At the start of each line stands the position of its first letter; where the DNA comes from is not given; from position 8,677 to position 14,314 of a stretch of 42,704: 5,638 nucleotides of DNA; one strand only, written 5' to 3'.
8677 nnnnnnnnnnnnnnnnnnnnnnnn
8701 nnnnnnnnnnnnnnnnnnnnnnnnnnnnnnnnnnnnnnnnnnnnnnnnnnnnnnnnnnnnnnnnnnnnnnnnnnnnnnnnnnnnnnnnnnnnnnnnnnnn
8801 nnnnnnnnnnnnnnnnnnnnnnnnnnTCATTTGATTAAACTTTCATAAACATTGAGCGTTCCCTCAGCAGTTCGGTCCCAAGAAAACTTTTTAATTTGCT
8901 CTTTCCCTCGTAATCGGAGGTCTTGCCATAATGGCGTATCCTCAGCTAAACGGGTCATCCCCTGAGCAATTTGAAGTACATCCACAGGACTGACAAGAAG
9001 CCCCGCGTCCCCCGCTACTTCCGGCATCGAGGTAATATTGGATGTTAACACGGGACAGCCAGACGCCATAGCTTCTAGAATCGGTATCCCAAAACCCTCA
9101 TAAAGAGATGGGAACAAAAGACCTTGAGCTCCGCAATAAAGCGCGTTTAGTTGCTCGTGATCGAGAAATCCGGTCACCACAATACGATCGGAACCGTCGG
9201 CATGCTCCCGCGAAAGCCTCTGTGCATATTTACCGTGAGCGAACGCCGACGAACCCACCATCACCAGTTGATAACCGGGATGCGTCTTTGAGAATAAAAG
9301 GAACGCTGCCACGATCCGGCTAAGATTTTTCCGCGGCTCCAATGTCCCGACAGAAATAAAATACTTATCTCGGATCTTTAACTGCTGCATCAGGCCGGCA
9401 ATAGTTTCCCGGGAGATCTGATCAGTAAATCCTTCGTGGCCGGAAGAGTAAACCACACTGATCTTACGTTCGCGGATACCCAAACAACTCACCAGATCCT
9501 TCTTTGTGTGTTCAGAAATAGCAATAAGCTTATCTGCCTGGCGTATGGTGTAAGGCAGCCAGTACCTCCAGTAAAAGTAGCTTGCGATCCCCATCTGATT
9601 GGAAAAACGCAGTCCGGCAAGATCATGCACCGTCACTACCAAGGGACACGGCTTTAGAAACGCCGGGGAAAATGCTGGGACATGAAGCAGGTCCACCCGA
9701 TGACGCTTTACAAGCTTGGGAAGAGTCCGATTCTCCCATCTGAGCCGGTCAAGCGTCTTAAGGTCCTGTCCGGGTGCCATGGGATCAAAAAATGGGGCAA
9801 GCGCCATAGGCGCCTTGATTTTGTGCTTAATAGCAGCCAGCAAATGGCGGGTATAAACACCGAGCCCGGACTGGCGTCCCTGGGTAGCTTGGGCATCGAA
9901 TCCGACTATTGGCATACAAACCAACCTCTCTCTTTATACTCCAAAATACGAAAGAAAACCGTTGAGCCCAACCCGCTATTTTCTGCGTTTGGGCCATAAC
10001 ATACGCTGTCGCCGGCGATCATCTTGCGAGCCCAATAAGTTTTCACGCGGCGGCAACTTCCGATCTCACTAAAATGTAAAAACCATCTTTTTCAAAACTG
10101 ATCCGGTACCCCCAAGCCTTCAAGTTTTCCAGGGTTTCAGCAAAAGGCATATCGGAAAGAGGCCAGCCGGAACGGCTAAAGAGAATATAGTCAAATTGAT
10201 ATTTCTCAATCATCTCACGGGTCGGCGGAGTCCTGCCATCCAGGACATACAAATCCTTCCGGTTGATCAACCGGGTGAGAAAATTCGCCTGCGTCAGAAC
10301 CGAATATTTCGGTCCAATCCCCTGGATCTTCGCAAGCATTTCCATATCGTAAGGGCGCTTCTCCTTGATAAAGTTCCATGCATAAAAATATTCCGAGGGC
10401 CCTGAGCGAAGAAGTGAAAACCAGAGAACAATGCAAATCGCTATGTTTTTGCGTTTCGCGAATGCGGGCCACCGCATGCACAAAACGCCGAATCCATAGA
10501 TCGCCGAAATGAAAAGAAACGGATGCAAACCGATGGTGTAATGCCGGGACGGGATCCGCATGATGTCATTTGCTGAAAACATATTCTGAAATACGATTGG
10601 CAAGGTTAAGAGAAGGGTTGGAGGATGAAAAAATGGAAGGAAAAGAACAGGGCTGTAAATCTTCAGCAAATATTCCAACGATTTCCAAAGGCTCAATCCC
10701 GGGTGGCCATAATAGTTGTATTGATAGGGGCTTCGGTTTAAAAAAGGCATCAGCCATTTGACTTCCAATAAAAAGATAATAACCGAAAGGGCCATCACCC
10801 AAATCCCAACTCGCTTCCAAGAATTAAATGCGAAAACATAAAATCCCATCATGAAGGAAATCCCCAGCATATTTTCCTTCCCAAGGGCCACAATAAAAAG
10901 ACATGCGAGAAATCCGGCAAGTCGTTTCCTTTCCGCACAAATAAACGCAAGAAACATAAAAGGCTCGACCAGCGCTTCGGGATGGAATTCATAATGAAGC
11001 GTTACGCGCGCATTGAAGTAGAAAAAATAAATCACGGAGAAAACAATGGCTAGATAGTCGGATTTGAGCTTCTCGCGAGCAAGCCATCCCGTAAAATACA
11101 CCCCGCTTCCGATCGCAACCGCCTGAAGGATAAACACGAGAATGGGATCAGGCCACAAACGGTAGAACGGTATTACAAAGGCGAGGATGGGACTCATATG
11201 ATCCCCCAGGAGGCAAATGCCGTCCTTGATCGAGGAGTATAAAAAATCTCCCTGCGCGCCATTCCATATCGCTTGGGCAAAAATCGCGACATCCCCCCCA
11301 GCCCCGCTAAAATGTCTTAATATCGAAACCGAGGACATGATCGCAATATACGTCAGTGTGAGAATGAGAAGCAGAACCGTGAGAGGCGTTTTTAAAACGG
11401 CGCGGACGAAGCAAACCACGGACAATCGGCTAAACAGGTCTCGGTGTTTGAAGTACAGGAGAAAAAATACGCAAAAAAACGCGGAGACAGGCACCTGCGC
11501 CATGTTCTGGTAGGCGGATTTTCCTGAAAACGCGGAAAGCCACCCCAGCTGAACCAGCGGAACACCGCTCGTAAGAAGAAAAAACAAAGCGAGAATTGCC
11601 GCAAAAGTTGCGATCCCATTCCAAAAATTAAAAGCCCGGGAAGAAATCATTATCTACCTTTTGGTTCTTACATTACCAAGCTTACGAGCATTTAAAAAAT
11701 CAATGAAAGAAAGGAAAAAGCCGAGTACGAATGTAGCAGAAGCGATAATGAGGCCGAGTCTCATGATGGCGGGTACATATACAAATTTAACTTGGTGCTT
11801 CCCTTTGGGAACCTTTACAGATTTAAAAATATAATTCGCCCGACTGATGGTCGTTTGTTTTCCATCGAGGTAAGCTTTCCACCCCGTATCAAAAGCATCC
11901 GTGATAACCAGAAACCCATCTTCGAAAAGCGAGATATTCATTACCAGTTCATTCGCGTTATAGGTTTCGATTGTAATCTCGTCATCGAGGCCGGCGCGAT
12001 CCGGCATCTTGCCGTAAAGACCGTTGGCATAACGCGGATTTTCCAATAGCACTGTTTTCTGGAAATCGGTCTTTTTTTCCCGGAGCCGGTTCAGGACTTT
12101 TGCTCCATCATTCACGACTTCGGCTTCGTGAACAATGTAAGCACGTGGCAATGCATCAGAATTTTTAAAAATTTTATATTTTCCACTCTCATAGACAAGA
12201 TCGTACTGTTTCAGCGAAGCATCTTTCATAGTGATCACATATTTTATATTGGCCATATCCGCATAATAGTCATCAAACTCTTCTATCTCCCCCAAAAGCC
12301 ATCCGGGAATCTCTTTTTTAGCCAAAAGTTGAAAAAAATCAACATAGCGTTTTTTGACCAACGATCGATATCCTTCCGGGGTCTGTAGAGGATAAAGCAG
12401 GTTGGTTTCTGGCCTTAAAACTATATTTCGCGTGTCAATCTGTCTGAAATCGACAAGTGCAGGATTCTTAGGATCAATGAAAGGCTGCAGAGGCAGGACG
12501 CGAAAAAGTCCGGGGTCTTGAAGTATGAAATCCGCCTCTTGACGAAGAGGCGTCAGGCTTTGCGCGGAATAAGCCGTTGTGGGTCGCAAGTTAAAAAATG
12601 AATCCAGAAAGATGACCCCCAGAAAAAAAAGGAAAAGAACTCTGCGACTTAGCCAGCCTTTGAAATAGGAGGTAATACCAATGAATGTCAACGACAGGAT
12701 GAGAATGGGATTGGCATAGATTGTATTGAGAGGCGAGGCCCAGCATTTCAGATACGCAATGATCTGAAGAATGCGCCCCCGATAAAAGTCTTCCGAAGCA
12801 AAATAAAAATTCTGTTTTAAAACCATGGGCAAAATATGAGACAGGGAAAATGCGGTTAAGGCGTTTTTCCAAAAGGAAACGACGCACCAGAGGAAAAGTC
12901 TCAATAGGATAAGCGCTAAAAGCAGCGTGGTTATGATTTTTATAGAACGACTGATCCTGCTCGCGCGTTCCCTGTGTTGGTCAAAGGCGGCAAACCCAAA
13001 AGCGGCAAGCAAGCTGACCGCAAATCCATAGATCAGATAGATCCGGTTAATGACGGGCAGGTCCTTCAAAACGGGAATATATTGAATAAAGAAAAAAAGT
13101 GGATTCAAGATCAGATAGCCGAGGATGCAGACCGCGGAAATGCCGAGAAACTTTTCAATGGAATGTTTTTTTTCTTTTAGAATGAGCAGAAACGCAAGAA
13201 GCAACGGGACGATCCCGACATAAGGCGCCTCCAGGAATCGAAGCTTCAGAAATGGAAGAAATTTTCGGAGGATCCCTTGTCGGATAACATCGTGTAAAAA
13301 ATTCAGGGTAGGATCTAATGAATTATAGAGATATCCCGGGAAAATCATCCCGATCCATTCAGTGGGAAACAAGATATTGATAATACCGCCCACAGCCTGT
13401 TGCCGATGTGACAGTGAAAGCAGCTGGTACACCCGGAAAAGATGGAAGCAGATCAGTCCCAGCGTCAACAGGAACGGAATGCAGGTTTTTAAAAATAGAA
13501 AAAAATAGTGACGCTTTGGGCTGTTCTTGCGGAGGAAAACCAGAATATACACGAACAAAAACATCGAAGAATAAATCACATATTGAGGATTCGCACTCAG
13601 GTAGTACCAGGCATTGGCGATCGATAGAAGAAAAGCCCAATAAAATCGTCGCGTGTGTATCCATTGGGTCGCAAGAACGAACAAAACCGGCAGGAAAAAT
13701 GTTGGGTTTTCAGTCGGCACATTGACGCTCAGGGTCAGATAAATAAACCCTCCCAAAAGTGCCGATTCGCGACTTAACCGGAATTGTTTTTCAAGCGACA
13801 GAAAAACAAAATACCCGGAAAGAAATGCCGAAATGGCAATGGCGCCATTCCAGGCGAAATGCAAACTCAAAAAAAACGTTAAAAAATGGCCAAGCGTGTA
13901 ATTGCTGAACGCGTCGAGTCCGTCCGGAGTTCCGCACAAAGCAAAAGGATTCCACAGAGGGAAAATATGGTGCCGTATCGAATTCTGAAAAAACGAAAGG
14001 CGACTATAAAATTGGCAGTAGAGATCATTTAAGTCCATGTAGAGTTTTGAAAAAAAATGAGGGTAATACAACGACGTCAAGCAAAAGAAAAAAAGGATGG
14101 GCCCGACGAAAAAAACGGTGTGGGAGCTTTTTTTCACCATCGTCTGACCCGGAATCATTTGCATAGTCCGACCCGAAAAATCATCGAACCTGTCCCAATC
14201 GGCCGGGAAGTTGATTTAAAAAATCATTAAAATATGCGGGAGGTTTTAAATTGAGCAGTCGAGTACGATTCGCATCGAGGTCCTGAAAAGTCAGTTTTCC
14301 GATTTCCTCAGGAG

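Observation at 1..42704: Near-unidirectional 42-kb glycan factory with eight GT-C-type membrane enzymes and three polyprenyl-phosphate sugar synthases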

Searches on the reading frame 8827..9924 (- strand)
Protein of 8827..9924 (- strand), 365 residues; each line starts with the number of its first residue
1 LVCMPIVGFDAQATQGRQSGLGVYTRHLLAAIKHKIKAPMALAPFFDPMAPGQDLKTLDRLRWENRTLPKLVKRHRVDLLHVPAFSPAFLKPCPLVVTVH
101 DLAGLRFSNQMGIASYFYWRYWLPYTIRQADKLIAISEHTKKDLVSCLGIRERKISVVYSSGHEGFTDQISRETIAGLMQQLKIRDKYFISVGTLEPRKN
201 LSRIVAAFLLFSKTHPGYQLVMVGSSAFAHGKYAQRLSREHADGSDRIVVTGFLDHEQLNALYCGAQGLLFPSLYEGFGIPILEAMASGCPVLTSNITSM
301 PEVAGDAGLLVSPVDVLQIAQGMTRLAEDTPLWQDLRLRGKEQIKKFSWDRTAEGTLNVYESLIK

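Call 4: search_protein_families(library=pfam, proteins=[window:8827-9924:-], max_evalue=0.01)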
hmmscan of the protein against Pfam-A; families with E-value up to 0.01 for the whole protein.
window:8827-9924:- (365 aa): 6 families
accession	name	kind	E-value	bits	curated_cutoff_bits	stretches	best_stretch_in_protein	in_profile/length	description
PF00534.26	Glycos_transf_1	-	1.2e-29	103.5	26.4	1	185-342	14-171/172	Glycosyl transferases group 1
PF13692.12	Glyco_trans_1_4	-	9e-26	91.3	27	1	187-329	2-142/142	Glycosyl transferases group 1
PF13439.12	Glyco_transf_4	-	7.2e-16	59.1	28.5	1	51-159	47-163/170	Glycosyltransferase Family 4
PF13579.12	Glyco_trans_4_4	-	5.5e-08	33.7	29.7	1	55-158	54-155/158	Glycosyl transferase 4-like domain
PF20706.3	GT4-conflict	-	5.9e-08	32.5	26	1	199-296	212-312/385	Family 4 Glycosyltransferase in conflict systems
PF13524.12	Glyco_trans_1_2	-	1.5e-05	25.4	25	1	211-354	8-140/144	Glycosyl transferase-like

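Call 49: search_protein_families(library=ncbifam, proteins=[window:8827-9924:-], max_evalue=1e-10)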
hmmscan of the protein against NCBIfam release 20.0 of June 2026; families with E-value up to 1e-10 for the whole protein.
window:8827-9924:- (365 aa): 16 families
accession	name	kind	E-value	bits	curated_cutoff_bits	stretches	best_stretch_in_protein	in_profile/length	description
TIGR04047.1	MSMEG_0565_glyc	hypoth_equivalog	2.7e-38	132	259.85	1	126-361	135-372/373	MSMEG_0565 family glycosyltransferase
TIGR02149.1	glgA_Coryne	subfamily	3.3e-25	89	302.4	1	88-363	102-390/391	glycogen synthase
TIGR03999.1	thiol_BshA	equivalog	4.1e-20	72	273.7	1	124-364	139-374/375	N-acetyl-alpha-D-glucosaminyl L-malate synthase BshA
TIGR04157.1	glyco_rSAM_CFB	subfamily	6.1e-20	71.6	400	1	127-305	167-340/406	TIGR04157 family glycosyltransferase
TIGR03449.1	mycothiol_MshA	equivalog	1.9e-19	69.9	462.5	1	127-364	162-404/406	D-inositol-3-phosphate glycosyltransferase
TIGR03088.1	stp2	hypoth_equivalog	3.4e-17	62.6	409.05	1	69-363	82-373/374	TIGR03088 family PEP-CTERM/XrtA system glycosyltransferase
TIGR04063.1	stp3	hypoth_equivalog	4.8e-17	61.9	442.05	1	114-364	142-396/397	TIGR04063 family PEP-CTERM/XrtA system glycosyltransferase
NF041876.1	EPS_EpsE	equivalog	8.9e-16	58.1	400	1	186-354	214-387/389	exopolysaccharide biosynthesis GT4 family glycosyltransferase EpsE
NF038295.1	EPS_HpsP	equivalog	4.8e-15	55.5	550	1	180-363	199-387/388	hormogonium polysaccharide biosynthesis glycosyltransferase HpsP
NF053787.1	GlcN_PG_synth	equivalog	2.6e-13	49.6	480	1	178-364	187-360/361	N-acetylglucosaminyl phosphatidylglycerol synthase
NF053513.1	Gtran_IagA_BgsA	equivalog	2.8e-13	49.6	460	1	118-362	94-330/333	LTA glycolipid anchor biosynthesis glycosyltransferase, IagA/BgsA family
NF050063.1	ProtGlycPglJ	equivalog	3.3e-12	46.3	500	1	120-353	135-356/363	N-acetylgalactosamine-N,N'-diacetylbacillosaminyl-diphospho-undecaprenol 4-alpha-N-acetylgalactosaminyltransferase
NF049988.1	MGlcDAGSynMgs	equivalog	4.3e-12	46.1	400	1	170-365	195-389/398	alpha-monoglucosyldiacylglycerol synthase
NF049987.1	DaglGlyslTfaseDgs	equivalog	7.5e-12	44.8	500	1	75-299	42-265/332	processive diacylglycerol alpha-glucosyltransferase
NF047684.1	TeichurnBiosyTuaC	equivalog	5.5e-11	42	550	1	126-364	161-390/391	teichuronic acid biosynthesis protein TuaC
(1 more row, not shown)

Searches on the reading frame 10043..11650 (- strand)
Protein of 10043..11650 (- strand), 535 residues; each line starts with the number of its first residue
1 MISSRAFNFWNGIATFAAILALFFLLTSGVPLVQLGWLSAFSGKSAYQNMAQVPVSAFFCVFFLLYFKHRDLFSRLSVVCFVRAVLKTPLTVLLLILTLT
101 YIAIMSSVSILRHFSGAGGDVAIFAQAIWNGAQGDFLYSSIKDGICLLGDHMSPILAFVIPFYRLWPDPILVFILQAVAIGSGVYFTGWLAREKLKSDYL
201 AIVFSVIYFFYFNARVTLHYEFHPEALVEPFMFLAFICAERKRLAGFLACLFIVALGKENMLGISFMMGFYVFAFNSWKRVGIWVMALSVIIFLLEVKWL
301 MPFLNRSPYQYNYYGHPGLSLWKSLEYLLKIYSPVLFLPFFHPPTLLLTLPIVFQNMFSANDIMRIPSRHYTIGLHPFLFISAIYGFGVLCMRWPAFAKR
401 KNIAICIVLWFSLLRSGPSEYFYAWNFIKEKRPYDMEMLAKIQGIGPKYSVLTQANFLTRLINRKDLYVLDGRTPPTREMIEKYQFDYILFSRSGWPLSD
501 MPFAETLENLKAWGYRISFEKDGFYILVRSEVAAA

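Call 4: search_protein_families(library=pfam, proteins=[window:10043-11650:-], max_evalue=0.01)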
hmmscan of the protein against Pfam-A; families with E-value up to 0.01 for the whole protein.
window:10043-11650:- (535 aa): 1 family
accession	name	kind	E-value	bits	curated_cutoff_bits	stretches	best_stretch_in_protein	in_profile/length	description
PF09852.15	DUF2079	-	7.7e-39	134.5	28.2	1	120-524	11-457/459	Predicted membrane protein (DUF2079)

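Call 11: search_protein_families(library=ncbifam, proteins=[window:10043-11650:-], max_evalue=0.01)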
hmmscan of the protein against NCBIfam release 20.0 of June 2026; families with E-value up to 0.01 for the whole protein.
window:10043-11650:- (535 aa): 1 family
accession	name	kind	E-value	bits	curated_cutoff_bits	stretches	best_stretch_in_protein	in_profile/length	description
NF046093.1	AZOBR_p60025_fam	subfamily_domain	0.00042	19.6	150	1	167-293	110-230/232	AZOBR_p60025 family cell surface glycopolymer formation protein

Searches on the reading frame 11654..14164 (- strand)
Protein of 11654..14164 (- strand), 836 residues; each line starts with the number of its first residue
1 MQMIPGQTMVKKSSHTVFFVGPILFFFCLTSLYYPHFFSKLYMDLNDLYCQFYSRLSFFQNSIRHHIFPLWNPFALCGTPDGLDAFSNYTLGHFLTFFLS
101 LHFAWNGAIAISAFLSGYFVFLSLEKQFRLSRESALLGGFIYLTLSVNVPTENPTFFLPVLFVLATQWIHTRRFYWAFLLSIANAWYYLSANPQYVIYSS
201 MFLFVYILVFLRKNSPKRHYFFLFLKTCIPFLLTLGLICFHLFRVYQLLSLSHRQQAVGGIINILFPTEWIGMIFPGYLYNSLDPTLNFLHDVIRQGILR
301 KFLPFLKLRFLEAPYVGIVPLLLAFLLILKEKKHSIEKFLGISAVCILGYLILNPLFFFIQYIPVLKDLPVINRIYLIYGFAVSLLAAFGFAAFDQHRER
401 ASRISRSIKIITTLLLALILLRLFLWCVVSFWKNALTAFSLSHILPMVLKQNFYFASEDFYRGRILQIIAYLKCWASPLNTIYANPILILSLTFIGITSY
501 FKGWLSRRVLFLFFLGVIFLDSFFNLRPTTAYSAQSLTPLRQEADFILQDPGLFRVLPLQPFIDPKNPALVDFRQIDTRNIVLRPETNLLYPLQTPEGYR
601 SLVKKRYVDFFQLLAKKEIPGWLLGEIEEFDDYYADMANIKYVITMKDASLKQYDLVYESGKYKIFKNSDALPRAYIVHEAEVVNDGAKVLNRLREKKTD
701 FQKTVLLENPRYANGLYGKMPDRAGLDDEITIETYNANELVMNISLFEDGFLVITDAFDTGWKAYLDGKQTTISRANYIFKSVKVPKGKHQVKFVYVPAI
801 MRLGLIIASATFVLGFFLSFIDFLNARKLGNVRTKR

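Call 4: search_protein_families(library=pfam, proteins=[window:11654-14164:-], max_evalue=0.01)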
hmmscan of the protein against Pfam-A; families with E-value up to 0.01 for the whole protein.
window:11654-14164:- (836 aa): 1 family
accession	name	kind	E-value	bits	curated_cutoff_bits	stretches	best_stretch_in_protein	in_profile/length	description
PF09586.16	YfhO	-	5e-15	55.4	28.5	1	729-807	755-834/835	Bacterial membrane protein YfhO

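Call 11: search_protein_families(library=ncbifam, proteins=[window:11654-14164:-], max_evalue=0.01)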
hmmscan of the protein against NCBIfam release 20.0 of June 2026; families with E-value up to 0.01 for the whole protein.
window:11654-14164:- (836 aa): 1 family
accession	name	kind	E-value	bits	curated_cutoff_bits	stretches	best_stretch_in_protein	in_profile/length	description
NF047589.1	GlcsyltransPgfM1Strep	equivalog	3e-05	22.3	1400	1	728-813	859-945/955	glycosyltransferase PgfM1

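Call 65: search_protein_families(library=pfam, proteins=[window:11654-14164:-], max_evalue=5)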
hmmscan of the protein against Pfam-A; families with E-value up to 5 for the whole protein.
window:11654-14164:- (836 aa): 2 families
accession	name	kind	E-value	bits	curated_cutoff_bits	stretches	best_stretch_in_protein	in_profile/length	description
PF09586.16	YfhO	-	5e-15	55.4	28.5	1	729-807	755-834/835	Bacterial membrane protein YfhO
PF11491.13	DUF3213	-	0.21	12.3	27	1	641-699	3-61/85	Protein of unknown function (DUF3213)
